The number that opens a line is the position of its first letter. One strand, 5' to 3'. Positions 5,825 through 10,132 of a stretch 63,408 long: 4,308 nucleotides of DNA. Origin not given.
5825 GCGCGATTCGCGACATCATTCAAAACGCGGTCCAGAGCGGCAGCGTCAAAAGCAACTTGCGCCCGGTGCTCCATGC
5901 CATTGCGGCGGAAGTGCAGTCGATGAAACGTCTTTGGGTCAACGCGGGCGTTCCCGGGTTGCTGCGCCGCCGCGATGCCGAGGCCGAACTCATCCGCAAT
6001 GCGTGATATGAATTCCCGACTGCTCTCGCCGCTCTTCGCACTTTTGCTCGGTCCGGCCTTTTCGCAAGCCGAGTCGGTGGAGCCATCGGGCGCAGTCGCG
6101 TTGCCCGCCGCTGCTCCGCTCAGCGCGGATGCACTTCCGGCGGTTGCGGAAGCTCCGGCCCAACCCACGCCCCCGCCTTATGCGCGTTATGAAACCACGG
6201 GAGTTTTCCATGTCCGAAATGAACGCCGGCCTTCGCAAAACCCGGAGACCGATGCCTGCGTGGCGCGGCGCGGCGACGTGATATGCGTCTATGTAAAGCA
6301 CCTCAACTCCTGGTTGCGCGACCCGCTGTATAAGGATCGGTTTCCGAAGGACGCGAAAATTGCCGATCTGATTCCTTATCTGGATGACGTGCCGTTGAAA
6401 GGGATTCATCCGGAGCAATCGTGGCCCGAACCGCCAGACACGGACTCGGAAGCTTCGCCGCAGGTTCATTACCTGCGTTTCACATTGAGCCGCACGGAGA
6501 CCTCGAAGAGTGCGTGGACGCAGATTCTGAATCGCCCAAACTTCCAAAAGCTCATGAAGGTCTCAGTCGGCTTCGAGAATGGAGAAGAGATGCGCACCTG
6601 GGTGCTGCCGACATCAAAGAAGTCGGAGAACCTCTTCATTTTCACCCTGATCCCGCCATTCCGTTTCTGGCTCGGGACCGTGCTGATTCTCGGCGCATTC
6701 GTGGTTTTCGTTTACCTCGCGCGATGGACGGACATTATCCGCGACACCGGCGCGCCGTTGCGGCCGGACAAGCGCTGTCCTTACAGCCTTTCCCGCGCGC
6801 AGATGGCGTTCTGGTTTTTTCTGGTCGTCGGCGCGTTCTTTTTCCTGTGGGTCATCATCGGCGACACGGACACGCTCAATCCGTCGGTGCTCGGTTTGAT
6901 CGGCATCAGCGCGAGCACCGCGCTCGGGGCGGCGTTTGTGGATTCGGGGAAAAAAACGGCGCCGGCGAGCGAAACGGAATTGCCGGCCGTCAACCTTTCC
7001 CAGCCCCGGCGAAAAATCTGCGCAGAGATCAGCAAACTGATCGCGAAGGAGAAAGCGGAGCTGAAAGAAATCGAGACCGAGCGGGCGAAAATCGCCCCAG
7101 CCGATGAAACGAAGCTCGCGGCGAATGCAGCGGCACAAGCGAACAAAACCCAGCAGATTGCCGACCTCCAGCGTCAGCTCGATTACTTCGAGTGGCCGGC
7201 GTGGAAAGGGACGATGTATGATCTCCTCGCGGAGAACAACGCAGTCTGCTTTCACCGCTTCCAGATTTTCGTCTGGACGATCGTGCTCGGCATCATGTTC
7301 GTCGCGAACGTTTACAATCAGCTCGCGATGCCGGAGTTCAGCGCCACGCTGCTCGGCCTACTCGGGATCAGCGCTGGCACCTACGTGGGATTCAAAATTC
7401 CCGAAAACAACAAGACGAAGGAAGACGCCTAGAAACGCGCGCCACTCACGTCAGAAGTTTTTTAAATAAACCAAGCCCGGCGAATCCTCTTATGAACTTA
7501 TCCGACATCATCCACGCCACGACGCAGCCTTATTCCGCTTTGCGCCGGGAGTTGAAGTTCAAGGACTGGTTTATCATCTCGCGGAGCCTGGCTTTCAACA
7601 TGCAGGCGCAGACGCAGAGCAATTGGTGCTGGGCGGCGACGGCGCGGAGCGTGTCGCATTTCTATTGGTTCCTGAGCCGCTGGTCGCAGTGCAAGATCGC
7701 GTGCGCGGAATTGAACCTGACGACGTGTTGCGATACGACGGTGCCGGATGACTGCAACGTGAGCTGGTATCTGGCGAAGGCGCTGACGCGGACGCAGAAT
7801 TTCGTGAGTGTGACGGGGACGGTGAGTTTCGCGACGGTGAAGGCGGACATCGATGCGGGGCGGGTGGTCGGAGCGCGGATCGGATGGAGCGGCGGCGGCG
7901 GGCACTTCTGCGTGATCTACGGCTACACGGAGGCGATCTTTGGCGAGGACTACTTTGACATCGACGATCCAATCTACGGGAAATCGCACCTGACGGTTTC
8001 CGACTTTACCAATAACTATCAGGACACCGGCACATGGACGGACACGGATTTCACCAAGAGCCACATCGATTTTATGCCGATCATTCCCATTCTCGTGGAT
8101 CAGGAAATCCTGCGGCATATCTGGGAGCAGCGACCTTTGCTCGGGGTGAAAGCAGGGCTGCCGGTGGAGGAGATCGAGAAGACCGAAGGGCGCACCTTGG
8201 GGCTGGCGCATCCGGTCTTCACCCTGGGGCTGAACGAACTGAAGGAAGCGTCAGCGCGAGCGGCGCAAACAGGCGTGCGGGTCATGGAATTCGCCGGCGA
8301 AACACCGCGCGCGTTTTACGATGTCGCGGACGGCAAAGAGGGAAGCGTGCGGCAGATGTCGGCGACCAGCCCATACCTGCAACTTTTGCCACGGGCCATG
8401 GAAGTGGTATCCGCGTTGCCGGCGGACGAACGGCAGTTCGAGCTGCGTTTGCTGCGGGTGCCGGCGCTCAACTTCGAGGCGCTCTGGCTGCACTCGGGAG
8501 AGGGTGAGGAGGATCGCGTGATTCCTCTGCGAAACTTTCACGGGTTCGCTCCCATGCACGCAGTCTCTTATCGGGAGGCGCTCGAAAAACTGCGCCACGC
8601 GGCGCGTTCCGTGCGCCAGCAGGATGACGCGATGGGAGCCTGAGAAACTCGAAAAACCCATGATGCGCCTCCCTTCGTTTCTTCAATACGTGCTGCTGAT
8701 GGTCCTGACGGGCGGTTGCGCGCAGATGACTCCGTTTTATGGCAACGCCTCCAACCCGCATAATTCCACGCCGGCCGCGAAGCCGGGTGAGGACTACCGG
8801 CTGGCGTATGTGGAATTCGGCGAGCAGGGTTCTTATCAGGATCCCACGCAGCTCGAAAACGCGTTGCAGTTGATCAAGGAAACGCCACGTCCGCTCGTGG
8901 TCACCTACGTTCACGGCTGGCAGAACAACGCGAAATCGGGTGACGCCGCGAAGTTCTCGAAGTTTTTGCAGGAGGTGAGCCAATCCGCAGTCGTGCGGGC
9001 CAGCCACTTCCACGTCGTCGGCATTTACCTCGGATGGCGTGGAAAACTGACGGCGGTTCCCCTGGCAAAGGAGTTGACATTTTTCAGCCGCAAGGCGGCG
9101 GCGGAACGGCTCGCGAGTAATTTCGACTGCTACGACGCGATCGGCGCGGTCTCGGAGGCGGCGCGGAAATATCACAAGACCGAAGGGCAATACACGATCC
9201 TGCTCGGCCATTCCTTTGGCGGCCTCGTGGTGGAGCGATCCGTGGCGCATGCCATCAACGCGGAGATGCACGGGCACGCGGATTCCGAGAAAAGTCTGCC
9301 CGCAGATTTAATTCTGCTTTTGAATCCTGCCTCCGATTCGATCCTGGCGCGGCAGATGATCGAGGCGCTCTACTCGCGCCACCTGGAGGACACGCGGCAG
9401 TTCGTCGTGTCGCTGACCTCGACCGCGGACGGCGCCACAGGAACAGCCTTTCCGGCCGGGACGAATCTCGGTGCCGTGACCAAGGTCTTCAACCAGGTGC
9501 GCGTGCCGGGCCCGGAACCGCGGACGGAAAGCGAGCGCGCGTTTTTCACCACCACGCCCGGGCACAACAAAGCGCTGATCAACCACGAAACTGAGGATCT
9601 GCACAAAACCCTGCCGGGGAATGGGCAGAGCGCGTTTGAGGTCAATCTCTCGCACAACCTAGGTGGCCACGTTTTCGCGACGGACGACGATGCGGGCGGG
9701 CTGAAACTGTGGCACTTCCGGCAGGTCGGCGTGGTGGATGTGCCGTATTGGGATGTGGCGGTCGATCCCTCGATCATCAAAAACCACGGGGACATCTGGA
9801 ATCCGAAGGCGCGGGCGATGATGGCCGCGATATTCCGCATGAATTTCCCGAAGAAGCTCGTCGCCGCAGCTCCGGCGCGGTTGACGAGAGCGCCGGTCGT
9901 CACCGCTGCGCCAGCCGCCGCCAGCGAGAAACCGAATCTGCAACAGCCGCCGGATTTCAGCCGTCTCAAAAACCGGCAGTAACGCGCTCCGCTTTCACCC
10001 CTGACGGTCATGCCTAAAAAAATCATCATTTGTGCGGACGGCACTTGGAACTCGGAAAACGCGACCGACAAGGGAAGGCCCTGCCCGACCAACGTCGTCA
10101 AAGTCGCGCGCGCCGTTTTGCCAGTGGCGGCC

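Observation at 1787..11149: Eight-gene operon made almost entirely of degradative enzymes interleaved with envelope proteins, with no visible delivery machinery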

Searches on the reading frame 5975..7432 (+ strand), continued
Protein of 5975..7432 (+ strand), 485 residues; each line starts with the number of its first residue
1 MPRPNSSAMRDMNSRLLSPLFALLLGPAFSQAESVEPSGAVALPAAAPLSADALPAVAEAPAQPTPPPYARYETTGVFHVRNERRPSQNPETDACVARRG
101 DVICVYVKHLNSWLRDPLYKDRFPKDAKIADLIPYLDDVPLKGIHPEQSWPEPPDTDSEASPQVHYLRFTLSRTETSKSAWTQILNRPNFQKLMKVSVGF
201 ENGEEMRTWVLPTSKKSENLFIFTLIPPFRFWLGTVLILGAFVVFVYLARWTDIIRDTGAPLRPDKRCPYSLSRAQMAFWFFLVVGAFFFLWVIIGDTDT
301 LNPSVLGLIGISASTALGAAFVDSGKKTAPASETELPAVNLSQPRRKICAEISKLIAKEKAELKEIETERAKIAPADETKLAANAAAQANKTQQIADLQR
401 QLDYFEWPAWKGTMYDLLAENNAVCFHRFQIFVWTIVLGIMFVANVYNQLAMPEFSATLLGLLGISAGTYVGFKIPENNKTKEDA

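Call 92: search_protein_families(library=pfam, proteins=[L010:8936-9784:-, L010:11472-13787:+, L050:1959-2285:+, L050:254-586:+, L014:8525-8860:+, L060:11377-11649:+, L015:8329-9069:-, L045:7737-8549:-, L060:8365-9594:-, L047:4595-5194:+], max_evalue=0.01)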
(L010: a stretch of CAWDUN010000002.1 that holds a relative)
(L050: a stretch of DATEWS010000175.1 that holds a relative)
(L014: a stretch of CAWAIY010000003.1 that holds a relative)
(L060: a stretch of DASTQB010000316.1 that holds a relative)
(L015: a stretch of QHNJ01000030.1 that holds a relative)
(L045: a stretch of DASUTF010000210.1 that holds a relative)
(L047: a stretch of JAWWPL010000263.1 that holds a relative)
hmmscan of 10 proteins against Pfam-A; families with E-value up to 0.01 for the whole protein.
L010:8936-9784:- (282 aa): 1 family
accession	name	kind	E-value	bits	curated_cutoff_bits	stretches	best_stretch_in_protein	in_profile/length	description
PF01177.27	Asp_Glu_race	-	6.6e-30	104.9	31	1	34-225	16-205/211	Asp/Glu/Hydantoin racemase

L010:11472-13787:+ (771 aa): 4 families
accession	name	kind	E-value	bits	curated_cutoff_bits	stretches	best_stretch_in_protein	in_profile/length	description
PF00133.28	tRNA-synt_1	-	3.5e-118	395.4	22.7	1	16-574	1-414/414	tRNA synthetases class I (I, L, M and V)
PF09334.17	tRNA-synt_1g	-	1.4e-20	73.9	20.1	3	47-193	10-137/391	tRNA synthetases class I (M)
PF08264.19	Anticodon_1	-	1.2e-12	48.3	25.1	1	618-674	3-58/148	Anticodon-binding domain of tRNA ligase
PF13603.12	tRNA-synt_1_2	-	8.7e-09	35.6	25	1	245-303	86-144/185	Leucyl-tRNA synthetase, editing domain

L050:1959-2285:+ (108 aa): 1 family
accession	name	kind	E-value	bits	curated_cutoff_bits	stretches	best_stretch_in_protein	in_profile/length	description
PF06155.17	GBBH-like_N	-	3e-26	92.4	22.8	1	15-98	4-85/85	Gamma-butyrobetaine hydroxylase-like, N-terminal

L050:254-586:+ (110 aa): 2 families
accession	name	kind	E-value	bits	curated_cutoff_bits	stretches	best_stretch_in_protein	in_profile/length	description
PF11009.14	BrxC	-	2.5e-28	98.4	24.2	1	8-101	3-101/102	Monothiol bacilliredoxin BrxC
PF00462.30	Glutaredoxin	-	0.0058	17.2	22.9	1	28-82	3-55/60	Glutaredoxin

L014:8525-8860:+ (111 aa): 1 family
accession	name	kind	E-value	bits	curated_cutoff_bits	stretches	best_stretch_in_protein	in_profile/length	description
PF04237.18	YjbR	-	6.2e-34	117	30.1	1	11-102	1-88/88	YjbR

L060:11377-11649:+ (90 aa): 0 families

L015:8329-9069:- (246 aa): 6 families
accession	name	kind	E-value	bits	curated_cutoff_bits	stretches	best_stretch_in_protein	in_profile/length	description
PF13489.12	Methyltransf_23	-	1.6e-06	28.4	27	1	81-201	13-119/164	Methyltransferase domain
PF13649.12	Methyltransf_25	-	0.0001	23.4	27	1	94-194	1-97/97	Methyltransferase domain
PF08242.18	Methyltransf_12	-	0.0002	22.5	30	1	95-196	1-98/98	Methyltransferase domain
PF08241.18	Methyltransf_11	-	0.00034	21.6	21.2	1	95-197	1-94/95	Methyltransferase domain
PF13847.12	Methyltransf_31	-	0.00093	19.3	27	1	92-194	5-105/145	Methyltransferase domain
PF08003.17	Methyltransf_9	-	0.0069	15.8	23.8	1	90-164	115-192/315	Protein of unknown function (DUF1698)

L045:7737-8549:- (270 aa): 2 families
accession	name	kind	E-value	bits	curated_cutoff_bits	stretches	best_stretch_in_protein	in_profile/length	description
PF00756.26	Esterase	-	1.9e-07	31.6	22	1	112-263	91-246/251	Putative esterase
PF00326.27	Peptidase_S9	-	0.0026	17.7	22.6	1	139-179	67-107/213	Prolyl oligopeptidase family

L060:8365-9594:- (409 aa): 1 family
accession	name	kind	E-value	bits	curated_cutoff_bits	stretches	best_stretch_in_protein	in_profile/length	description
PF07589.16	PEP-CTERM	-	0.0025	18.3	20.7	1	377-394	1-17/24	PEP-CTERM motif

L047:4595-5194:+ (199 aa): 0 families

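Call 103: find_related_loci(query=A1, collection=viral_contigs, flank=10000)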
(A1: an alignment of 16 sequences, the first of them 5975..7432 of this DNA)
Query A1 (485 aa) in viral_contigs; peptide patterns used: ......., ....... (x = any residue, [..] = any of these).
96 stretches matched a pattern, but none encodes a relative of the query by tblastn (E <= 1e-3).

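Call 106: search_protein_families(library=pfam, proteins=[L131:220-1923:+, L131:1973-2422:+, L009:2660-4051:+, L009:638-2389:+, L092:900-1631:+, L005:3326-5374:+, L005:7088-8353:+, L081:8968-9708:+], max_evalue=0.01)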
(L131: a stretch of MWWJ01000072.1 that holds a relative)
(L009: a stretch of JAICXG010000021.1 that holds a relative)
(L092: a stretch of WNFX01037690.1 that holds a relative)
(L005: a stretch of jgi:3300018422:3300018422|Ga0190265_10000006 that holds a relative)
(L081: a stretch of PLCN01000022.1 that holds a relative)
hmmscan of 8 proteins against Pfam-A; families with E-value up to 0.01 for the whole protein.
L131:220-1923:+ (567 aa): 2 families
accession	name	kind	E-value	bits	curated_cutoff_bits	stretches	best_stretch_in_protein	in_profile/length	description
PF01471.23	PG_binding_1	-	4.2e-09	36.9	23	1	249-304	7-52/57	Putative peptidoglycan binding domain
PF13539.11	Peptidase_M15_4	-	7.7e-08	33.3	25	1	107-173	2-69/70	D-alanyl-D-alanine carboxypeptidase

L131:1973-2422:+ (149 aa): 0 families

L009:2660-4051:+ (463 aa): 1 family
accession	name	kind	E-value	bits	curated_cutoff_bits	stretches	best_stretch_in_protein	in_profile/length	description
PF01764.32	Lipase_3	-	2.7e-27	95.8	22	1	238-386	1-138/140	Lipase (class 3)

L009:638-2389:+ (583 aa): 0 families

L092:900-1631:+ (243 aa): 0 families

L005:3326-5374:+ (682 aa): 0 families

L005:7088-8353:+ (421 aa): 0 families

L081:8968-9708:+ (246 aa): 0 families

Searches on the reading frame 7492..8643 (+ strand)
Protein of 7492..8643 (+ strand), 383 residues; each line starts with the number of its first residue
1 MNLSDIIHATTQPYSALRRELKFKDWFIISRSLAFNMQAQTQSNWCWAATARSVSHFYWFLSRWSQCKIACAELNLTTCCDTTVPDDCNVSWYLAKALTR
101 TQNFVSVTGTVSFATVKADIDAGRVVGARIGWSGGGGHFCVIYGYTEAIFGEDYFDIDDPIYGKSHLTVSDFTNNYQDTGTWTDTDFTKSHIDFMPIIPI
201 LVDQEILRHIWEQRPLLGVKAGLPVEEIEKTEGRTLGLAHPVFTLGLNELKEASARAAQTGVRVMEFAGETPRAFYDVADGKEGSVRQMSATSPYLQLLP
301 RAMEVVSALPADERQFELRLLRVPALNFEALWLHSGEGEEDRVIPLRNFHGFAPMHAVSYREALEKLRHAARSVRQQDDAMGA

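Call 3: search_protein_families(library=pfam, proteins=[window:7492-8643:+], max_evalue=0.01)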
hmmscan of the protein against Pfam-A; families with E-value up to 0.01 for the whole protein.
window:7492-8643:+ (383 aa): 2 families
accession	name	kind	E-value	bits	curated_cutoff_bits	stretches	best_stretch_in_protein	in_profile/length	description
PF12385.14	Peptidase_C70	-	3.9e-05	24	19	1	31-176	5-140/141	Papain-like cysteine protease AvrRpt2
PF13529.12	Peptidase_C39_2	-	9.5e-05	23.4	24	1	35-160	3-142/143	Peptidase_C39 like family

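Call 4: search_protein_families(library=padloc, proteins=[window:7492-8643:+], max_evalue=0.01)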
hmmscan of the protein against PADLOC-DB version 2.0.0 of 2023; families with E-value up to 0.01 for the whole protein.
window:7492-8643:+ (383 aa): 0 families

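Call 6: search_protein_families(library=ncbifam, proteins=[window:7492-8643:+], max_evalue=0.01)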
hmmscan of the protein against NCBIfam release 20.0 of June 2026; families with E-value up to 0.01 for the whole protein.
window:7492-8643:+ (383 aa): 0 families

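Call 31: search_solved_structures(query=window:7492-8643:+, max_evalue=1)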
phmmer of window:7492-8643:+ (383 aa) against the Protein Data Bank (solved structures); distinct sequences matched with E-value up to 1: 0.

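Call 46: search_protein_families(library=phrogs, proteins=[window:7492-8643:+], max_evalue=0.01)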
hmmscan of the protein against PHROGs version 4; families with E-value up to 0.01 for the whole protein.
window:7492-8643:+ (383 aa): 0 families

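Call 105: search_dna_similar(query=window:7492-8643:+, collection=plasmids, mode=protein, max_evalue=0.001, max_rows=12)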
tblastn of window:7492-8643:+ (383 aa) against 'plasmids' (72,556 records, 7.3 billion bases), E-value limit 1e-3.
Records with a match: 19; places in all: 21; records where one place covers at least 80% of the query: 0.
Best place of each record, by identity: <60% 19.
By first word of the organism name: Streptomyces 13; Embleya 2; Nocardia 1; Bifidobacterium 1; Azospirillum 1; Rhizobium 1.
By predicted mobility (MOB-suite, as given by PLSDB): non-mobilizable 14; mobilizable 4; conjugative 1.
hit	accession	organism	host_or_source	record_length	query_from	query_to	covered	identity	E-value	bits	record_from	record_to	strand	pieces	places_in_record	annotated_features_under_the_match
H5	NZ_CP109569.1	Nocardia sp. NBC_01377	-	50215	24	189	43%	43.2%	2e-23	109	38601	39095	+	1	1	papain-like cysteine protease family protein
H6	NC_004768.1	Bifidobacterium longum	-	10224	33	190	41%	34.4%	3e-6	57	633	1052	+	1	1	hypothetical protein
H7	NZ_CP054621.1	Azospirillum oryzae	cell culture,soil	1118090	34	188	40%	34.2%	6e-19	96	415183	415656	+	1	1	record has no annotation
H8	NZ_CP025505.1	Rhizobium leguminosarum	Pisum sativum,pea nodule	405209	30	189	42%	32.6%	2e-7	61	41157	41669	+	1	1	papain-like cysteine protease family protein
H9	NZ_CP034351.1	Streptomyces sp. W1SF4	-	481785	35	212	46%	24.9%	1e-6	59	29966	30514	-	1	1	papain-like cysteine protease family protein | LPXTG cell wall anchor domain-containing protein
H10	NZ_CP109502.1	Streptomyces sp. NBC_01426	-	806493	33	148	30%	35.3%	6e-7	59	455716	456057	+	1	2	papain-like cysteine protease family protein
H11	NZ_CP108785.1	Embleya sp. NBC_00888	-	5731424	37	175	36%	29.2%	2e-6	57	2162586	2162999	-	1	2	none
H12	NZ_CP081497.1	Streptomyces sp. BHT-5-2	whole organism,plant soil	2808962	32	145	30%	35.0%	4e-9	66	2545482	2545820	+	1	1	none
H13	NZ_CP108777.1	Embleya sp. NBC_00896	-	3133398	28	145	31%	33.3%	8e-8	62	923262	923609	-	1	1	none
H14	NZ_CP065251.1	Streptomyces clavuligerus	cell culture,lab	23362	31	148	31%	31.7%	4e-6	57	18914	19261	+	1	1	papain-like cysteine protease family protein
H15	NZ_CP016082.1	Streptomyces sp. SAT1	Adenophora trachelioides Maxim.,single ...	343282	33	145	30%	31.4%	2e-4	51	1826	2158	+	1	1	papain-like cysteine protease family protein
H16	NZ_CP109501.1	Streptomyces sp. NBC_01426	-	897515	37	145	28%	31.8%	1e-4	52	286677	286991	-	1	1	papain-like cysteine protease family protein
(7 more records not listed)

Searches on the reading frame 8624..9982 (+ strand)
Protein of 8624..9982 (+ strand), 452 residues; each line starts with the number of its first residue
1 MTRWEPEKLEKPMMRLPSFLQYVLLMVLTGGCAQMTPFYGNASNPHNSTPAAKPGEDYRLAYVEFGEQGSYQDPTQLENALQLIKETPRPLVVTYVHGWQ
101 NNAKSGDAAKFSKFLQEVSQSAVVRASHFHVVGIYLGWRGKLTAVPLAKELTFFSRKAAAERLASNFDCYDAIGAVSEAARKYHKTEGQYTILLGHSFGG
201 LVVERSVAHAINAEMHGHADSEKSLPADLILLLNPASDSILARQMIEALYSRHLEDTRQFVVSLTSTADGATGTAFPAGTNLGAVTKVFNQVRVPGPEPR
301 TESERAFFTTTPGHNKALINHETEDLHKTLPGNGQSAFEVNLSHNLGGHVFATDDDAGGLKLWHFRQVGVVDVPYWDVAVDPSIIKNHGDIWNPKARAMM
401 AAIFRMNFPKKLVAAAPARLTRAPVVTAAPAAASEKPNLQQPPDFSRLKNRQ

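Call 3: search_protein_families(library=pfam, proteins=[window:8624-9982:+], max_evalue=0.01)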
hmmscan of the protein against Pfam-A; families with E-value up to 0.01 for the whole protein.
window:8624-9982:+ (452 aa): 0 families

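Call 4: search_protein_families(library=padloc, proteins=[window:8624-9982:+], max_evalue=0.01)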
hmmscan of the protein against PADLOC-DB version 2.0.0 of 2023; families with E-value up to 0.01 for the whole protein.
window:8624-9982:+ (452 aa): 0 families

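Call 6: search_protein_families(library=ncbifam, proteins=[window:8624-9982:+], max_evalue=0.01)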
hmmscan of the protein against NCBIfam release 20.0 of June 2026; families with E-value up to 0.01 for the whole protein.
window:8624-9982:+ (452 aa): 0 families

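Call 32: search_solved_structures(query=window:8624-9982:+, max_evalue=1)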
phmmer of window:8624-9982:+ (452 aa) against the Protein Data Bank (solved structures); distinct sequences matched with E-value up to 1: 1.
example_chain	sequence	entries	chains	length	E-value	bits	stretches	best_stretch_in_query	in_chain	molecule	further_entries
1hyu_A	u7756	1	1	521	0.69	11.7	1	114-204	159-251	ALKYL HYDROPEROXIDE REDUCTASE SUBUNIT F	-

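Call 46: search_protein_families(library=phrogs, proteins=[window:8624-9982:+], max_evalue=0.01)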
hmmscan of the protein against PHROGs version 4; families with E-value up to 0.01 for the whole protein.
window:8624-9982:+ (452 aa): 0 families

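Call 74: search_solved_structures(query=A3, max_evalue=1)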
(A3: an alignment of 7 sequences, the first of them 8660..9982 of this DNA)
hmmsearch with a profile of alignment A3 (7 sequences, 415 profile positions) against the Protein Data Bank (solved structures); distinct sequences matched with E-value up to 1: 1.
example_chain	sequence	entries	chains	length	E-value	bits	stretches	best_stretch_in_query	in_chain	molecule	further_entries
4mhb_A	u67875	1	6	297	0.96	11.7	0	39-101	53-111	Putative aldo/keto reductase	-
